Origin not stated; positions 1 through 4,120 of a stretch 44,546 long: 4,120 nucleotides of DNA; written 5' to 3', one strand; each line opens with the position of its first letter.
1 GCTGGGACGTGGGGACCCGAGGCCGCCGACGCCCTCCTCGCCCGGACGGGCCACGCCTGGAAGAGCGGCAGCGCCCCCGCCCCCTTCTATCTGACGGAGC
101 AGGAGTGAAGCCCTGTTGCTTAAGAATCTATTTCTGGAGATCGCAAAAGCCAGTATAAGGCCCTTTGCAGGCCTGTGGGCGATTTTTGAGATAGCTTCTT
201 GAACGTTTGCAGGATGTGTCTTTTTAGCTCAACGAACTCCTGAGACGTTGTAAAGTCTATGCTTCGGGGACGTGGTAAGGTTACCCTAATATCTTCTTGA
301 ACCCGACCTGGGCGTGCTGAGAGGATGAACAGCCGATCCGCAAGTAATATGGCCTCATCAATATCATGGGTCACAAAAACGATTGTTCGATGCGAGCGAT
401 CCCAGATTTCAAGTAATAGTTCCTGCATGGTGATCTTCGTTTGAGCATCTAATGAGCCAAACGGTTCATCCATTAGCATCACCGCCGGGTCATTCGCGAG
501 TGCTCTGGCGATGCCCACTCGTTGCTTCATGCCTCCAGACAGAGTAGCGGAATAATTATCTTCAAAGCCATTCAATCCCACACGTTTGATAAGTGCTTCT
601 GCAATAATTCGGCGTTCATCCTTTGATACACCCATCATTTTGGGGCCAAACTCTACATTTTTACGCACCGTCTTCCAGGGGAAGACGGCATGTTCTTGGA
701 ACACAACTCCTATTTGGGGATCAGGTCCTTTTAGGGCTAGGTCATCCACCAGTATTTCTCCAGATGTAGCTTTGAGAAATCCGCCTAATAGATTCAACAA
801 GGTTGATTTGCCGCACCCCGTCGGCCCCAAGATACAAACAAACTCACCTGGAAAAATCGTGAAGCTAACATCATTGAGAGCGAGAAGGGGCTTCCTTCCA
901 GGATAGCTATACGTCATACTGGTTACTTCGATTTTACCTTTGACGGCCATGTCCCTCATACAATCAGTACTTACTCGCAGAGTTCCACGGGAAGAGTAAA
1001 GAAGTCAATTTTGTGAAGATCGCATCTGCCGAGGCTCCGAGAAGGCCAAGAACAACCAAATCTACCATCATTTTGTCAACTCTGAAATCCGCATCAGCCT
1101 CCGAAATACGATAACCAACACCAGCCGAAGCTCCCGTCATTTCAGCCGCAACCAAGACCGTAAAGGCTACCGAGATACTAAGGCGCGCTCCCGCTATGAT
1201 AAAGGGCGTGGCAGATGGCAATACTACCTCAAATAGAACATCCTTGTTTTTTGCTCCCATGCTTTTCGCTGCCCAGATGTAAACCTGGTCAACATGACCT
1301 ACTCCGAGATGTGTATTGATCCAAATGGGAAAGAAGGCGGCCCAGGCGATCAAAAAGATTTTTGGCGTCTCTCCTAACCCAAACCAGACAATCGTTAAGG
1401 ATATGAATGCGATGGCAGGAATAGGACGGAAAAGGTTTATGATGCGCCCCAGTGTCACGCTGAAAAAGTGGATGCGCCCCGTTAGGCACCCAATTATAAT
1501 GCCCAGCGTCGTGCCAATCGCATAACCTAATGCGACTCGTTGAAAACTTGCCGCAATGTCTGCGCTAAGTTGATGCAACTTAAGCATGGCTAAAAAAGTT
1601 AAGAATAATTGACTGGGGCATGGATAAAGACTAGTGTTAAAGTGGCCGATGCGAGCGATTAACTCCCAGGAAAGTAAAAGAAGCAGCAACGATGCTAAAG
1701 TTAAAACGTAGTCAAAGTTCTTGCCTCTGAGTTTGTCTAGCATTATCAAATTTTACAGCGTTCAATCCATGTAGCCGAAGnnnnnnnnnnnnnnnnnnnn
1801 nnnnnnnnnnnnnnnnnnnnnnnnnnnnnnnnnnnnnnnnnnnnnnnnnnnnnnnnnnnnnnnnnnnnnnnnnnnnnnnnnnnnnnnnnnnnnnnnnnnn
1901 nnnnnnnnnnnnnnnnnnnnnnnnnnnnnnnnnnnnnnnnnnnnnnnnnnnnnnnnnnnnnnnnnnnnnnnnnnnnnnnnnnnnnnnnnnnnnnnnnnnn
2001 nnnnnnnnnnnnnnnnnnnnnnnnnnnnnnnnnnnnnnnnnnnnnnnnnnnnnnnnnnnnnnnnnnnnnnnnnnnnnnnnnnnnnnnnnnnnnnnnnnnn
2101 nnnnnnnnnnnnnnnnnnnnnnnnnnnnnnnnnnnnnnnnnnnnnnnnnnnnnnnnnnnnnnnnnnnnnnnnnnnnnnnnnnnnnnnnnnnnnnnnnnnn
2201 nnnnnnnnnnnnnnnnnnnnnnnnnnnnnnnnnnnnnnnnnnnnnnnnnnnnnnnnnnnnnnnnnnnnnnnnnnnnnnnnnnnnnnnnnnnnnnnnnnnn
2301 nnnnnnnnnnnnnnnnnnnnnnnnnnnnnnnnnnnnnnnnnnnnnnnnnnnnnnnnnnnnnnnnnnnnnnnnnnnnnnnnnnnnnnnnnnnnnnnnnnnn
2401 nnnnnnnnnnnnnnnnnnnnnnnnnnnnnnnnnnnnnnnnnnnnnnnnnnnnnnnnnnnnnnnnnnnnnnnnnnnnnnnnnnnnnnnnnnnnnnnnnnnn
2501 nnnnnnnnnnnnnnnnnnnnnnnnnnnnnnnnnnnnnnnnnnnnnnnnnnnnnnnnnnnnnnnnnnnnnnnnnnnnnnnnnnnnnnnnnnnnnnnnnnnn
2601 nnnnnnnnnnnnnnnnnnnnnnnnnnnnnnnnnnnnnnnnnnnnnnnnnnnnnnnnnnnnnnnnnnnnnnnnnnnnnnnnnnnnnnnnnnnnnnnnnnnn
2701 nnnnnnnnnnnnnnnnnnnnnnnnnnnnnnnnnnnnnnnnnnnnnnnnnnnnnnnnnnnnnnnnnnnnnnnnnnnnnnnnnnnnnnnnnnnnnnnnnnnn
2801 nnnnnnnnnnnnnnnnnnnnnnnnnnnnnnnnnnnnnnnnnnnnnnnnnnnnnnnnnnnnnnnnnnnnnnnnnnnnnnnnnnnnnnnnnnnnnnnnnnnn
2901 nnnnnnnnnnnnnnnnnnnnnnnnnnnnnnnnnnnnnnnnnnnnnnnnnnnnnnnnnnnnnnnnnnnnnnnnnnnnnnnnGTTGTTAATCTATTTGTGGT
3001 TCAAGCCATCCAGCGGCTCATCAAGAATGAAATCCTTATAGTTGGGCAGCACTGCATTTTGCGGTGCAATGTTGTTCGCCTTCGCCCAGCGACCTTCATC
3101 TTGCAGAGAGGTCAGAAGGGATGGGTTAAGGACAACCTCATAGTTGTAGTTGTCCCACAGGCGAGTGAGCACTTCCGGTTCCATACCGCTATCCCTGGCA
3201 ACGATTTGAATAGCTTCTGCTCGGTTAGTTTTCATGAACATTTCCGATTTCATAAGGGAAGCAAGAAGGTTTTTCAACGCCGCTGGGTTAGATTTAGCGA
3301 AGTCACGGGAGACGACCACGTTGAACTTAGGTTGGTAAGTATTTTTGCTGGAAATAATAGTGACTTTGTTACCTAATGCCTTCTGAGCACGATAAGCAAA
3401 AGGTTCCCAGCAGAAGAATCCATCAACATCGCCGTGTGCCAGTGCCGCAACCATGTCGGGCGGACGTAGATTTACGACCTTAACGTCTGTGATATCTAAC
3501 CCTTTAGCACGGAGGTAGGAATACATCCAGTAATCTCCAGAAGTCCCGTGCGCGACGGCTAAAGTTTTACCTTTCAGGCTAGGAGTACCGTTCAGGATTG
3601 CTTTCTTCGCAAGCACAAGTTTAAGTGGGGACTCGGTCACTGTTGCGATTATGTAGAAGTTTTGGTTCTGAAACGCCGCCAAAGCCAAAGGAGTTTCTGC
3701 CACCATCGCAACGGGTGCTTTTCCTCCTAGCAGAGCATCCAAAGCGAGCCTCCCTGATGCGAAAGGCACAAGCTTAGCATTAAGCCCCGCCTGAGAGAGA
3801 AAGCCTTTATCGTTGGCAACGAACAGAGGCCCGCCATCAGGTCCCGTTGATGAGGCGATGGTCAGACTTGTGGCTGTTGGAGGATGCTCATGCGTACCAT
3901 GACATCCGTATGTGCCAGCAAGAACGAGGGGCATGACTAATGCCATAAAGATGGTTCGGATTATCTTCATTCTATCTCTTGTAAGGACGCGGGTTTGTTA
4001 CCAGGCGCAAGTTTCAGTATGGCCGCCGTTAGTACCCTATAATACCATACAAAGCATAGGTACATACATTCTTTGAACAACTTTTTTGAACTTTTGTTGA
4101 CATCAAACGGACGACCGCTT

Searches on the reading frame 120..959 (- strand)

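Call 74: search_protein_families(library=pfam, proteins=[window:120-959:-], max_evalue=0.001)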
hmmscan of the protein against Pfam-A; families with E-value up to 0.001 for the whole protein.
window:120-959:- (279 aa): 3 families
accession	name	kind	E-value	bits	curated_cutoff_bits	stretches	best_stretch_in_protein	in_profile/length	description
PF00005.33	ABC_tran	-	2.7e-35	122.4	25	1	28-167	1-136/137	ABC transporter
PF13304.12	AAA_21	-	0.00042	20.9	27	0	140-199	238-299/304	AAA domain, putative AbiEii toxin, Type IV TA system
PF13476.12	AAA_23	-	0.0009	20.4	27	0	37-60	18-41/201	AAA domain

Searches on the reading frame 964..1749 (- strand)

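Call 74: search_protein_families(library=pfam, proteins=[window:964-1749:-], max_evalue=0.001)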
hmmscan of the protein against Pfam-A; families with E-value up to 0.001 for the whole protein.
window:964-1749:- (261 aa): 2 families
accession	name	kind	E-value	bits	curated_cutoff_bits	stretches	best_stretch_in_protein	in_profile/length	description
PF00528.27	BPD_transp_1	-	2.4e-21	76.8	26.4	1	80-245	2-175/184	Binding-protein-dependent transport system inner membrane component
PF10247.14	Romo1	-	0.00027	21.7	27.6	1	68-102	2-36/66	Reactive mitochondrial oxygen species modulator 1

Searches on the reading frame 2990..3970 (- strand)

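Call 74: search_protein_families(library=pfam, proteins=[window:2990-3970:-], max_evalue=0.001)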
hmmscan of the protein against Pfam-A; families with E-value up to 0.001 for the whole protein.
window:2990-3970:- (326 aa): 4 families
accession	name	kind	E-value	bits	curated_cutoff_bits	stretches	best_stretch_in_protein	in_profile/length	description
PF13379.11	NMT1_2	-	1.1e-28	101.1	24.7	1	33-257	5-251/252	NMT1-like family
PF09084.16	NMT1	-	7.4e-20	72.2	20.5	1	47-252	5-215/216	NMT1/THI5 like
PF04069.17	OpuAC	-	7.8e-06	26.1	21.2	1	156-235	26-108/257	Substrate binding domain of ABC-type glycine betaine transport system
PF16868.10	NMT1_3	-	0.00086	19.4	27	0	101-188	78-167/289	NMT1-like family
